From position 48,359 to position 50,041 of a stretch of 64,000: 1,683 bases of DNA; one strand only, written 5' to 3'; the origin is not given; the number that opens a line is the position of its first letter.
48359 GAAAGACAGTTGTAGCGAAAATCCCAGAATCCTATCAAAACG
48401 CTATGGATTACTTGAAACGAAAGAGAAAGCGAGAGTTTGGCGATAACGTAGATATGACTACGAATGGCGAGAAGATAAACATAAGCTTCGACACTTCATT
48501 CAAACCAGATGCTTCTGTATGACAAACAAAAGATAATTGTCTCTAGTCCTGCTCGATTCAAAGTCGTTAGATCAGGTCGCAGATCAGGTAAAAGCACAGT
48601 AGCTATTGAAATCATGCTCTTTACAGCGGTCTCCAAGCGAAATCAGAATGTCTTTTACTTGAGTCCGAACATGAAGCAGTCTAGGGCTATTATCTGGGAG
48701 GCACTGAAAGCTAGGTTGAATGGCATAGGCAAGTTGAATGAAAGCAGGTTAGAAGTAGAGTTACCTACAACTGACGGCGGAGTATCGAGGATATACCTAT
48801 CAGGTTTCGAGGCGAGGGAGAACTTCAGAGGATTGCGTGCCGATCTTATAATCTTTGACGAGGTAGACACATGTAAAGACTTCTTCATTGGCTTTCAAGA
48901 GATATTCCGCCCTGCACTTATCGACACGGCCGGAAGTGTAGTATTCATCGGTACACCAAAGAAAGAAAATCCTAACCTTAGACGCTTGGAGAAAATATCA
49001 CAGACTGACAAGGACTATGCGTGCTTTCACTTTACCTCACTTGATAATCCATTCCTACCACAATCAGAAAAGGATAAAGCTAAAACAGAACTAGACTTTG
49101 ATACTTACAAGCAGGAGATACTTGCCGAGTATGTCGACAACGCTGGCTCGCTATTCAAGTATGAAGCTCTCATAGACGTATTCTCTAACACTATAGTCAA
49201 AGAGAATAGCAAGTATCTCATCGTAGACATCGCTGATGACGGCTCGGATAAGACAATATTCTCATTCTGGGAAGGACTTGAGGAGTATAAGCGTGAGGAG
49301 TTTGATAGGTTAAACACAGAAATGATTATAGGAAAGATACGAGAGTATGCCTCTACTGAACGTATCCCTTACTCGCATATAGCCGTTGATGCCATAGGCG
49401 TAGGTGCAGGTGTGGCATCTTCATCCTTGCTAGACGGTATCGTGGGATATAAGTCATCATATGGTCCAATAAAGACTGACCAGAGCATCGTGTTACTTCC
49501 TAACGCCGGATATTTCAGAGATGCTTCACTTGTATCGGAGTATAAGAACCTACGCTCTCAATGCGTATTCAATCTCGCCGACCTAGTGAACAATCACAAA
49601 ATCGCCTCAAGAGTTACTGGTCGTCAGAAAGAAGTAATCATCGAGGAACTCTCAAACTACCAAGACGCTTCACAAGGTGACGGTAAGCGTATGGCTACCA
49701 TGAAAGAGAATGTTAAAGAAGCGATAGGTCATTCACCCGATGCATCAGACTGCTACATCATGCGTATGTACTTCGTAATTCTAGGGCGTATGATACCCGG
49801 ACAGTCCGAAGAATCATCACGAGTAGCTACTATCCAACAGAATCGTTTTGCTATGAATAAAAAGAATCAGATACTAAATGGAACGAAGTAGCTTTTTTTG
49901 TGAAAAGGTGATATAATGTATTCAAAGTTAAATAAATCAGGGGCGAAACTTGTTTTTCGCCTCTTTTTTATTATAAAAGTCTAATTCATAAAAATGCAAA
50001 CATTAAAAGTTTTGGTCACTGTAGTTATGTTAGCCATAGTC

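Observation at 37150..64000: ~27-kb lambdoid-style phage region adjacent to core genes, with no integrase or tRNA att site in the window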

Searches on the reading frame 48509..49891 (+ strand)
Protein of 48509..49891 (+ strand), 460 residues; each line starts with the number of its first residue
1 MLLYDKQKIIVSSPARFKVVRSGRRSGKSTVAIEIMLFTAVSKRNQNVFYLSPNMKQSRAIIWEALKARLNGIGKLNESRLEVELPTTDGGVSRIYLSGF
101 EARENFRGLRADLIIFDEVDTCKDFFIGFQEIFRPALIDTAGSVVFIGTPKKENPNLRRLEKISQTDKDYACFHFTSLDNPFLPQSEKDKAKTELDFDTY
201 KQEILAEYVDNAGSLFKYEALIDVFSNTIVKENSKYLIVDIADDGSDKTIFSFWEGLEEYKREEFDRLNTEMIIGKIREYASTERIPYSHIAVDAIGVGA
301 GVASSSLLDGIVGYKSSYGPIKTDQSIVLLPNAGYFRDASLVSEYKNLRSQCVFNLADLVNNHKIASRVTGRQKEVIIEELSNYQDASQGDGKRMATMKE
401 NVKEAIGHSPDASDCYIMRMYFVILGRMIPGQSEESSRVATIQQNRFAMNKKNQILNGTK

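Call 6: search_protein_families(library=pfam, proteins=[window:48509-49891:+], max_evalue=0.01)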
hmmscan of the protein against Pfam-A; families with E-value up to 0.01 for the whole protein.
window:48509-49891:+ (460 aa): 2 families
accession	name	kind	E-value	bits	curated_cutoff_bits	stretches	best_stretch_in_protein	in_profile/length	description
PF03237.21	Terminase_6N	-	3.2e-13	50.3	22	1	23-220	5-212/215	Terminase large subunit, T4likevirus-type, N-terminal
PF04466.19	Terminase_3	-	0.00018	21.6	23.2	1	16-193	3-185/201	Phage terminase large subunit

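Call 9: search_protein_families(library=phrogs, proteins=[window:48509-49891:+], max_evalue=0.001)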
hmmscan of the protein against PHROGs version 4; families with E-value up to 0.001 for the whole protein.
window:48509-49891:+ (460 aa): 5 families
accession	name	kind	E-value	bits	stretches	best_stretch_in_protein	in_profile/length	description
phrog_2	-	head and packaging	4.1e-41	142.6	1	3-431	266-601/807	terminase large subunit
phrog_7579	-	head and packaging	8.3e-13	49.1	1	5-211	7-216/239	terminase large subunit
phrog_675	-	head and packaging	5.3e-06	26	1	7-128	47-171/576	terminase large subunit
phrog_979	-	head and packaging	2.8e-05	24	1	4-120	155-274/642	terminase large subunit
phrog_9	-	head and packaging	0.0002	21.3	1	21-124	229-334/812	terminase large subunit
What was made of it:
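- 48509..49891 (+): Large terminase subunit. Terminase_6N 3.2e-13 (call 6). phrog_2 4.1e-41 (call 9).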

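Call 14: find_encoding_contigs(protein=window:48509-49891:+, flank=10000, max_places=6)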
Protein window:48509-49891:+ (460 aa): 1 contig read that carries it; 1 place shown.
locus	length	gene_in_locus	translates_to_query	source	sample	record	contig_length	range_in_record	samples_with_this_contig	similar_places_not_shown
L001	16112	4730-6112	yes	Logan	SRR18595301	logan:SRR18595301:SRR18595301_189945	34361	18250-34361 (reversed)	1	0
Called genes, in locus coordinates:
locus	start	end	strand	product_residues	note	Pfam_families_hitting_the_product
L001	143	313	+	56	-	-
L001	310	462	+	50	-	-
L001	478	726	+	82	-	-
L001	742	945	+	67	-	-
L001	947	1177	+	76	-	-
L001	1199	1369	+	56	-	-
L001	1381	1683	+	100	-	-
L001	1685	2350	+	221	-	-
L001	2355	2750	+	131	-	-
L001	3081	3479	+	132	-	-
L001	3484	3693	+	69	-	-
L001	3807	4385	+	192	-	PF01844:HNH, PF14279:HNH_5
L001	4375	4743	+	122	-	-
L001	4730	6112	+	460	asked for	PF03237:Terminase_6N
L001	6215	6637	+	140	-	-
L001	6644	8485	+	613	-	-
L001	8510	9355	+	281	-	PF10111:Glyco_tranf_2_2 (faint), PF13641:Glyco_tranf_2_3 (faint), PF00535:Glycos_transf_2, PF13632:Glyco_trans_2_3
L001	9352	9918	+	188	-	-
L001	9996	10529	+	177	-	-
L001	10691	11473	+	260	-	PF25209:Phage_capsid_4 (weak)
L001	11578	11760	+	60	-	-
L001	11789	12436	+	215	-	-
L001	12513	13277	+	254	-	-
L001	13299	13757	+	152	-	PF23140:Gp80 (weak)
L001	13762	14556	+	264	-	-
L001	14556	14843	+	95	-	-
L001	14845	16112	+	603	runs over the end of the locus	-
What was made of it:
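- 48118..48522 (+): Small terminase subunit (Logan's gene call starts at 48154). Gene table of L001 (call 14).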

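Call 20: find_related_loci(query=window:48509-49891:+, collection=viral_contigs, flank=10000)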
Query window:48509-49891:+ (460 aa) in viral_contigs; peptide patterns used: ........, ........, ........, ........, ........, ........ (x = any residue, [..] = any of these).
64 stretches matched a pattern; 61 encode a relative of the query (tblastn E <= 1e-3); 61 distinct loci.
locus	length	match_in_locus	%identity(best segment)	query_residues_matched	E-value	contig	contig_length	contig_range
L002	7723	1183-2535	74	1-451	0e+0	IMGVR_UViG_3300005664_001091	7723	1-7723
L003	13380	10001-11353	74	1-451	0e+0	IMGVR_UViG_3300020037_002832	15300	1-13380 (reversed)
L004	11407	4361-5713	71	1-451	0e+0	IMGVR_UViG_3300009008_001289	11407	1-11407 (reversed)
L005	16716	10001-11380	72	1-460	0e+0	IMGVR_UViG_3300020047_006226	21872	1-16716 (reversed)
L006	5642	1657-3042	69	1-460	0e+0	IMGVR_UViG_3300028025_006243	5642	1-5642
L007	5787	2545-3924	68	1-460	0e+0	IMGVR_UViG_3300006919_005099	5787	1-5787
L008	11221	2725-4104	68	1-460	0e+0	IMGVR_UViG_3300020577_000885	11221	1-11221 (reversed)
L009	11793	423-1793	68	4-460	0e+0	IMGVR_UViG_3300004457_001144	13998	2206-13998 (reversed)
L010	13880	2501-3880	68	1-460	0e+0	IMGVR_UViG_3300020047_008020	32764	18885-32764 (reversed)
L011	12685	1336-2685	67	4-453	0e+0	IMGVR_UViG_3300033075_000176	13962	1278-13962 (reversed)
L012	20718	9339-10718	68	1-460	0e+0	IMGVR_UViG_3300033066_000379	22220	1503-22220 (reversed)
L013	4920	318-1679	69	1-453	0e+0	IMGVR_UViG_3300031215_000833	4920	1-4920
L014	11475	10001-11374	69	1-457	0e+0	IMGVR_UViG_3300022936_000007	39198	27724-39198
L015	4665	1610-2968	70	1-453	0e+0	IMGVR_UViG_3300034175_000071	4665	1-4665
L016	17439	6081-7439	69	1-451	0e+0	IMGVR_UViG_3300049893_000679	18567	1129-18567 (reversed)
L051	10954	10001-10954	71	1-318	3e-155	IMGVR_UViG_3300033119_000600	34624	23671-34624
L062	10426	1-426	63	319-460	2e-52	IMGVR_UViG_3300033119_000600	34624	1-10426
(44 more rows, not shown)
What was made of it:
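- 48509..49891 (+): 61 IMG/VR relatives at 54-74% identity (call 20).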

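Call 31: search_dna_similar(query=window:48509-49891:+, collection=phages, mode=protein, max_rows=15)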
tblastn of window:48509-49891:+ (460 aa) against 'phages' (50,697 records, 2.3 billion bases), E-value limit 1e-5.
Records with a match: 155; places in all: 155; records where one place covers at least 80% of the query: 0.
Best place of each record, by identity: <60% 155.
By first word of the organism name: Pelagibacter 28; Pseudomonas 24; Vibrio 15; Rhizobium 10; Caudoviricetes 7; Klebsiella 6; Polaribacter 4; Escherichia 4; Ralstonia 4; Pectobacterium 4; and 31 more.
By host as written in the record: - 21; Vibrio breoganii 14; Candidatus Pelagibacter ubique HTCC1062 14; Candidatus Pelagibacter sp. HTCC1062 5; Pseudomonas aeruginosa 5; Candidatus Pelagibacter sp. HTCC7211 4; Candidatus Pelagibacter sp. FZCC0015 3; Pseudomonas syringae pv. actinidiae 3; and 64 more.
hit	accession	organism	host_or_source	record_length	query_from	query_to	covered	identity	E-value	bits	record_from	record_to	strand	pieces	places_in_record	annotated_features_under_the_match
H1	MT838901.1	Bacteriophage sp.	human fecal samples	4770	142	444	66%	26.7%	2e-11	72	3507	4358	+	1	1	record has no annotation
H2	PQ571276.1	Bacteroides phage BS-TP3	Bacteroides salyersiae BG8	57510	142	444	66%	26.7%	2e-11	72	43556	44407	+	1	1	terminase large subunit | TrkA-N domain protein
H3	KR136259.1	Polaribacter phage P12002L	seawater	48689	179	422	53%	29.8%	9e-10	67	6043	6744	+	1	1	terminase large subunit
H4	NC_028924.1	Polaribacter phage P12002L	seawater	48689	179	422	53%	29.8%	9e-10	67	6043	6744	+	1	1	terminase large subunit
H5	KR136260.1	Polaribacter phage P12002S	seawater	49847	179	422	53%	29.8%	9e-10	67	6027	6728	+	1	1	terminase large subunit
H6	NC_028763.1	Polaribacter phage P12002S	seawater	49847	179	422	53%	29.8%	9e-10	67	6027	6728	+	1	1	terminase large subunit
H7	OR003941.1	Phage DSL-LC06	Proteobacteria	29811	1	209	45%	34.7%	7e-29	126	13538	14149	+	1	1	terminase large subunit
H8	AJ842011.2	Flavobacterium phage 11b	Flavobacterium sp.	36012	179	422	53%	29.6%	3e-15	84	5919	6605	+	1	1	terminase large subunit | Terminase_3; Region: Phage terminase large subunit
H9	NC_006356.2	Flavobacterium phage 11b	Flavobacterium sp.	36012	179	422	53%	29.6%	3e-15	84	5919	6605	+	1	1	terminase large subunit | Terminase_3; Region: Phage terminase large subunit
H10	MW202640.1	Caudoviricetes sp.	Manatee Spring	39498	16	260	53%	29.1%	1e-13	80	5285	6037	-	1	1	large subunit terminase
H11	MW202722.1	Caudoviricetes sp.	Manatee Spring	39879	16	260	53%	29.0%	2e-12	76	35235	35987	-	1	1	large subunit terminase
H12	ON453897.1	Bacteroides phage Versailles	Bacteroides caecimuris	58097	179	422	53%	28.8%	2e-11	72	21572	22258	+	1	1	terminase large subunit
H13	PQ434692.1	Stenotrophomonas phage ANB28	Stenotrophomonas maltophilia B28B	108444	3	216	47%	32.6%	6e-27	120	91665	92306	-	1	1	hypothetical protein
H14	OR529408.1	Stenotrophomonas phage BUCTxx99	Stenotrophomonas maltophilia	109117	3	216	47%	32.6%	6e-27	120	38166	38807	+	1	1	terminase family protein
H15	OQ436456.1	Xanthomonas phage JGB6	Xanthomonas sp.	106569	3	216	44%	33.6%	1e-21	129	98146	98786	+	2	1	terminase (x2)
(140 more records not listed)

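Call 45: find_related_loci(query=L062:8099-9277:+, collection=viral_contigs, flank=10000)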
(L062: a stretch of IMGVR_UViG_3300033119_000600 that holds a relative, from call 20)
Query L062:8099-9277:+ (392 aa) in viral_contigs; peptide patterns used: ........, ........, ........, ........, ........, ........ (x = any residue, [..] = any of these).
10 stretches matched a pattern; 4 encode a relative of the query (tblastn E <= 1e-3); 4 distinct loci.
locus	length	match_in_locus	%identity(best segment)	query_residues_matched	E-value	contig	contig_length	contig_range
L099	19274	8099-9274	100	1-392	0e+0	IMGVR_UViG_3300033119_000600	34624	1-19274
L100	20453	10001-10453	87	1-151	8e-84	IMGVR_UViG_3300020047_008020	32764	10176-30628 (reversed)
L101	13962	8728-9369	63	1-225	1e-78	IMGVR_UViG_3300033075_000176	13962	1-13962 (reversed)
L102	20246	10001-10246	43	92-175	8e-10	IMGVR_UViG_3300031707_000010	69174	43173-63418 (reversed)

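Call 46: find_related_loci(query=L051:135-707:+, collection=viral_contigs, flank=10000)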
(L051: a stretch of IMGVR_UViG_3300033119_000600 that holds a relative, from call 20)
Query L051:135-707:+ (190 aa) in viral_contigs; peptide patterns used: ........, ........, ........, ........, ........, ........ (x = any residue, [..] = any of these).
28 stretches matched a pattern; 13 encode a relative of the query (tblastn E <= 1e-3); 13 distinct loci.
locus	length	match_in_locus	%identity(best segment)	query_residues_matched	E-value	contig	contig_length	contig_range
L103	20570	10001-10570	100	1-190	1e-127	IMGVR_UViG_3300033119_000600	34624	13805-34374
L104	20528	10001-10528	32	6-183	5e-19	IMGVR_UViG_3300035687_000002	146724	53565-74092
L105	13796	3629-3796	50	6-61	5e-15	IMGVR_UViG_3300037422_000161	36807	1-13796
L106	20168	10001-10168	48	9-61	5e-11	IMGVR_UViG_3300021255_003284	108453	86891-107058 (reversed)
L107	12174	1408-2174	39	1-59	3e-9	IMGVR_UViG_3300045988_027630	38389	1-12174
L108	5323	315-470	43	7-59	3e-9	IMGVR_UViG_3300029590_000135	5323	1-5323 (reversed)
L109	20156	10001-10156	43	7-59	3e-9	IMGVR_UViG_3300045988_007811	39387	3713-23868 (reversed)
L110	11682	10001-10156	43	7-59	3e-9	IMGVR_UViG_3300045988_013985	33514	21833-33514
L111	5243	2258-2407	44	11-61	2e-7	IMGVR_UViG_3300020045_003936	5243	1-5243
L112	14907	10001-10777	27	4-155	2e-6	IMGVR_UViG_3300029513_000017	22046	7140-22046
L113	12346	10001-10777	27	4-155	2e-6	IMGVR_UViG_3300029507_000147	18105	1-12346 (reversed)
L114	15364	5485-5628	45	11-59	2e-6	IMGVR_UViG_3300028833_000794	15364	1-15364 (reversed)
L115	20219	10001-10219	32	5-76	2e-4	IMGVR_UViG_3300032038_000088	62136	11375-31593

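Call 48: search_protein_families(library=pfam, proteins=[L099:8099-9277:+, L099:9277-10734:+, L099:10962-12509:+, L099:12511-14211:+, L099:14333-17260:+, L103:4515-5585:+, L103:5566-6222:-, L103:6997-7443:+, L103:8190-8687:+, L103:9252-10001:+], max_evalue=0.01)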
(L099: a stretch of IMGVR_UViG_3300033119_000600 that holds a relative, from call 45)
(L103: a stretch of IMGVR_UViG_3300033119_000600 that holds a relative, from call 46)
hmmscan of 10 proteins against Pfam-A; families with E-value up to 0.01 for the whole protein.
L099:8099-9277:+ (392 aa): 0 families

L099:9277-10734:+ (485 aa): 0 families

L099:10962-12509:+ (515 aa): 0 families

L099:12511-14211:+ (566 aa): 0 families

L099:14333-17260:+ (975 aa): 1 family
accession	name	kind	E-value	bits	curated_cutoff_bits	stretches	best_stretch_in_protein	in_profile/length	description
PF01391.23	Collagen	-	0.00024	21.3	27.2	1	63-90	7-34/60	Collagen triple helix repeat (20 copies)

L103:4515-5585:+ (356 aa): 1 family
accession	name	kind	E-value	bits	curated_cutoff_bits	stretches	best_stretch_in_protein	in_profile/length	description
PF01471.23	PG_binding_1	-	0.00012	22.6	23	1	287-327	2-41/57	Putative peptidoglycan binding domain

L103:5566-6222:- (218 aa): 0 families

L103:6997-7443:+ (148 aa): 1 family
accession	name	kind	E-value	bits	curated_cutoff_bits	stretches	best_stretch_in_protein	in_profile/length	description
PF18896.5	SLT_3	-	0.0016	19.2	27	0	45-67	12-34/89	Lysozyme like domain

L103:8190-8687:+ (165 aa): 1 family
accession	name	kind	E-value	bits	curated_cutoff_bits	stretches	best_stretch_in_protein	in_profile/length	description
PF05766.18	NinG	-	8.7e-13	49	25.4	1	27-124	80-171/193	Bacteriophage Lambda NinG protein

L103:9252-10001:+ (249 aa): 1 family
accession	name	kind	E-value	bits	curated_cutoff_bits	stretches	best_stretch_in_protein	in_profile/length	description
PF01555.25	N6_N4_Mtase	-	2.8e-29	103.1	26.7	1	21-230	1-221/221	DNA methylase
